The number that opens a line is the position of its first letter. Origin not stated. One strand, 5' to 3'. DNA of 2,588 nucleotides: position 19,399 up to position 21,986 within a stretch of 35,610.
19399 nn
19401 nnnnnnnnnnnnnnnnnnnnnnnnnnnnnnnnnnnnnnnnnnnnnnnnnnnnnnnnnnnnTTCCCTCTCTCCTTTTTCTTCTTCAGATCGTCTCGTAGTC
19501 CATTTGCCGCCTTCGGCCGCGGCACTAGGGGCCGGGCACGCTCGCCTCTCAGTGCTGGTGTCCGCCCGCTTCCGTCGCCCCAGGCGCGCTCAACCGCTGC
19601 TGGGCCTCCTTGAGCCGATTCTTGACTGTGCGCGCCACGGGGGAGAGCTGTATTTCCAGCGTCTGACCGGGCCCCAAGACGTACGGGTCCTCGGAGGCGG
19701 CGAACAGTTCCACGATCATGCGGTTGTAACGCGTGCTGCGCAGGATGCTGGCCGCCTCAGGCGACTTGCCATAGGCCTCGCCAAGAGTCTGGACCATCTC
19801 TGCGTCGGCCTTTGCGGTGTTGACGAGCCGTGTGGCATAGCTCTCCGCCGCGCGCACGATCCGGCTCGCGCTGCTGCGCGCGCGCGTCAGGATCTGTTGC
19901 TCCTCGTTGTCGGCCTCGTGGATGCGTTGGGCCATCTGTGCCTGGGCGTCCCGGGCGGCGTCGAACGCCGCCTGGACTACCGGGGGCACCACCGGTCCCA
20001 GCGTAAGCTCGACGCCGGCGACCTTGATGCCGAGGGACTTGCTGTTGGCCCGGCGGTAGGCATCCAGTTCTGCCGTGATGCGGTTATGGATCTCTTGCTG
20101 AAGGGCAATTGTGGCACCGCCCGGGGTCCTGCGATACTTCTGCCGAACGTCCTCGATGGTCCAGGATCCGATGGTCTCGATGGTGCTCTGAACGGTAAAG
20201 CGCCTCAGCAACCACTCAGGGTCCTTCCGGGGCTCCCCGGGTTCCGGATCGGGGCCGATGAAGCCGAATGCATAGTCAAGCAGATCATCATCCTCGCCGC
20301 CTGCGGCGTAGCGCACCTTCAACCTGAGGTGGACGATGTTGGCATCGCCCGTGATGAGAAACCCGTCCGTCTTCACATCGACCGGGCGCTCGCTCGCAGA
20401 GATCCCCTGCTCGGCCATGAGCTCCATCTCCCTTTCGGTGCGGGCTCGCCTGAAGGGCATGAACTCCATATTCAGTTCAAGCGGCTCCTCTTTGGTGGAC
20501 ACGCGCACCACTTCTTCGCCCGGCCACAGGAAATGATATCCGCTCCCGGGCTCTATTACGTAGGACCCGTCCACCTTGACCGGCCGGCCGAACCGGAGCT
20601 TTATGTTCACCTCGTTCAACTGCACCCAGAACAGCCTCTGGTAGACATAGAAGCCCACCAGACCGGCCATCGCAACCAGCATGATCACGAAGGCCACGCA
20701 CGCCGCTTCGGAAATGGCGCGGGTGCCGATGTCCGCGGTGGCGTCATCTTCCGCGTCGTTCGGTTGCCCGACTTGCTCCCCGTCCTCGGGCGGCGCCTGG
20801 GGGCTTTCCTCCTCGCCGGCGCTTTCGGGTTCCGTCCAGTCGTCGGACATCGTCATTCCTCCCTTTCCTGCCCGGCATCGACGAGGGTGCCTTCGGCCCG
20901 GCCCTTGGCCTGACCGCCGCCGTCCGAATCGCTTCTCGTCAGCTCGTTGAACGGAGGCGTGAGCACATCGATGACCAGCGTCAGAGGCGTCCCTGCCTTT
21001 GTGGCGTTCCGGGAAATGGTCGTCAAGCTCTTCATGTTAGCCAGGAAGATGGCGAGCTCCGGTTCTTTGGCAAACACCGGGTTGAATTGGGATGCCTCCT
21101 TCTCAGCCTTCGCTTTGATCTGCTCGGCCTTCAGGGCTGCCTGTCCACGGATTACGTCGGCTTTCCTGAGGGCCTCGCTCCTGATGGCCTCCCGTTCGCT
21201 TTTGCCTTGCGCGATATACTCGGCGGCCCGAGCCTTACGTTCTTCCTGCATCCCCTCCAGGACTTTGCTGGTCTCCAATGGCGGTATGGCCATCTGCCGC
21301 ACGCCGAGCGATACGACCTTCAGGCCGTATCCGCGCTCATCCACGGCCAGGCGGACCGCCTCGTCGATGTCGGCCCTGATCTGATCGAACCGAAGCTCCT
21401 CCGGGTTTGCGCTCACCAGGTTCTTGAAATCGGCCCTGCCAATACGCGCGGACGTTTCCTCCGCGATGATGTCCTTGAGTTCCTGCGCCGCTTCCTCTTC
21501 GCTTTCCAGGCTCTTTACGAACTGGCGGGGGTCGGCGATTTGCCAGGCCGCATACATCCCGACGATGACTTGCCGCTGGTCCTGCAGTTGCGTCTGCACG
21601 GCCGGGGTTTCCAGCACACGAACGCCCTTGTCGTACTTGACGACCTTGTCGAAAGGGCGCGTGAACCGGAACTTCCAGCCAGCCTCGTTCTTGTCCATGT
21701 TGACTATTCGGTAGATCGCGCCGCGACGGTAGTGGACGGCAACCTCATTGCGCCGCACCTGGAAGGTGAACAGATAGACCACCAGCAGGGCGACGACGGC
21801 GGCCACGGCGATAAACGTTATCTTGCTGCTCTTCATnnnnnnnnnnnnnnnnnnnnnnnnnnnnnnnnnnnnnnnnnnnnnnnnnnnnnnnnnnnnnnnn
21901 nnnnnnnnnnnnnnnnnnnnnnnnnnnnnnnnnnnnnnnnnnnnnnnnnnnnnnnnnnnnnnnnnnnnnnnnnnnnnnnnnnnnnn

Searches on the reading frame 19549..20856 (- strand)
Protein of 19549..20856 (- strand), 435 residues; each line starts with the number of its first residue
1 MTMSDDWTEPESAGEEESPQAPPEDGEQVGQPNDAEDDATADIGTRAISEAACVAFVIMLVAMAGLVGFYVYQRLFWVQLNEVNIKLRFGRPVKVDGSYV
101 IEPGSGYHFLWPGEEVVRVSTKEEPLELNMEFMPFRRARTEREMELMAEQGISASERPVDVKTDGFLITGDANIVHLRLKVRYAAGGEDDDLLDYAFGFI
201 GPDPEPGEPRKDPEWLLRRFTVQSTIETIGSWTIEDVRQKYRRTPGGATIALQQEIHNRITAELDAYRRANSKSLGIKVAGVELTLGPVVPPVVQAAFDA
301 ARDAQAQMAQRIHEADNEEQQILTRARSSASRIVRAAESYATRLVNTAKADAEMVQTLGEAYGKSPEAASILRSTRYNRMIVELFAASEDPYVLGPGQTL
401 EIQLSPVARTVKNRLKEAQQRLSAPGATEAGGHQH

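Call 4: search_protein_families(library=pfam, proteins=[window:19549-20856:-], max_evalue=0.01)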
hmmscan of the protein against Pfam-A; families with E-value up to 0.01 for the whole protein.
window:19549-20856:- (435 aa): 1 family
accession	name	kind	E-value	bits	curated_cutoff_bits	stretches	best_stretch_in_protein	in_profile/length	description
PF01145.31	Band_7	-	5.2e-10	40.1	23.6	1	81-318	6-175/176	SPFH domain / Band 7 family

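Call 5: search_protein_families(library=ncbifam, proteins=[window:19549-20856:-], max_evalue=0.01)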
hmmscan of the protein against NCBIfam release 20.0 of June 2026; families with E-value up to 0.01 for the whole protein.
window:19549-20856:- (435 aa): 9 families
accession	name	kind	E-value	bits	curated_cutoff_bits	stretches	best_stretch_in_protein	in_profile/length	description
TIGR01933.1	hflK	equivalog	2.5e-21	76.3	159.4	1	84-383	10-237/261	FtsH protease activity modulator HflK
TIGR01932.1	hflC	equivalog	1.5e-08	33.8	134.4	1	257-377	174-293/318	protease modulator HflC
NF008181.0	PRK10930.1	equivalog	2.4e-07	29.9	660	1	290-368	243-321/419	FtsH protease activity modulator HflK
NF002424.0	PRK01558.1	equivalog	0.00012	21.7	241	1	312-358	17-63/203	V-type ATP synthase subunit E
NF008259.0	PRK11029.1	equivalog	0.00013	21.1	427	1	261-377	186-302/334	protease modulator HflC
NF050102.1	DivIVA_Wag31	equivalog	0.00049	20.1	260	1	304-362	121-177/256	DivIVA-like cell division protein Wag31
NF009344.0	PRK12705.1-1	equivalog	0.0032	16.1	831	1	302-382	26-86/572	hypothetical protein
NF002170.0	PRK01005.1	equivalog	0.008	15.9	280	0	310-360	20-70/208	V-type ATP synthase subunit E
NF006256.0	PRK08404.1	equivalog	0.0091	16.1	107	0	303-354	10-65/103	V-type ATP synthase subunit H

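Call 71: search_protein_families(library=padloc, proteins=[window:19549-20856:-], max_evalue=0.001)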
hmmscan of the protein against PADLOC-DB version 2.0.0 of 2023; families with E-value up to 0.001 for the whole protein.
window:19549-20856:- (435 aa): 0 families

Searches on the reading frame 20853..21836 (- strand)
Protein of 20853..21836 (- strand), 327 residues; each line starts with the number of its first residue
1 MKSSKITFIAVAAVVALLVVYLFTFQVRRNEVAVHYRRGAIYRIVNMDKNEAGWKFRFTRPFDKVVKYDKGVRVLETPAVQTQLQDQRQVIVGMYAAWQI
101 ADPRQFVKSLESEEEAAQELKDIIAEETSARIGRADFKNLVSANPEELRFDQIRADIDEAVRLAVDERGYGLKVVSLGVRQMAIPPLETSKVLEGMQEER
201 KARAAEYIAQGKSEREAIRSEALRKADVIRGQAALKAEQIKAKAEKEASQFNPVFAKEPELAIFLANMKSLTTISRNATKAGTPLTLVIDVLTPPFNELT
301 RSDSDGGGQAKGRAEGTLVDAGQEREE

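Call 4: search_protein_families(library=pfam, proteins=[window:20853-21836:-], max_evalue=0.01)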
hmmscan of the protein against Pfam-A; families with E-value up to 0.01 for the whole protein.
window:20853-21836:- (327 aa): 2 families
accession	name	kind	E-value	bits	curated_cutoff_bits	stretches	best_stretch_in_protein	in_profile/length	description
PF01145.31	Band_7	-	1.2e-14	55.2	23.6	1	26-211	2-174/176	SPFH domain / Band 7 family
PF12685.13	SpoIIIAH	-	0.0012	19.2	30.6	1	93-258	16-133/191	SpoIIIAH-like protein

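Call 5: search_protein_families(library=ncbifam, proteins=[window:20853-21836:-], max_evalue=0.01)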
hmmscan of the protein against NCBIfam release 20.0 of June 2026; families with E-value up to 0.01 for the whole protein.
window:20853-21836:- (327 aa): 3 families
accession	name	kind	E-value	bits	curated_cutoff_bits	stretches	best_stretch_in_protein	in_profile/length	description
TIGR01932.1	hflC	equivalog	7.5e-21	74.3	134.4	2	9-157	6-157/318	protease modulator HflC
NF008259.0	PRK11029.1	equivalog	7.3e-12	44.9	427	2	170-270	201-302/334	protease modulator HflC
TIGR01933.1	hflK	equivalog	4.3e-09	36.2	159.4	1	31-256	8-217/261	FtsH protease activity modulator HflK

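Call 71: search_protein_families(library=padloc, proteins=[window:20853-21836:-], max_evalue=0.001)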
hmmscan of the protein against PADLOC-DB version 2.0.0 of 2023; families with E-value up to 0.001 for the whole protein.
window:20853-21836:- (327 aa): 0 families
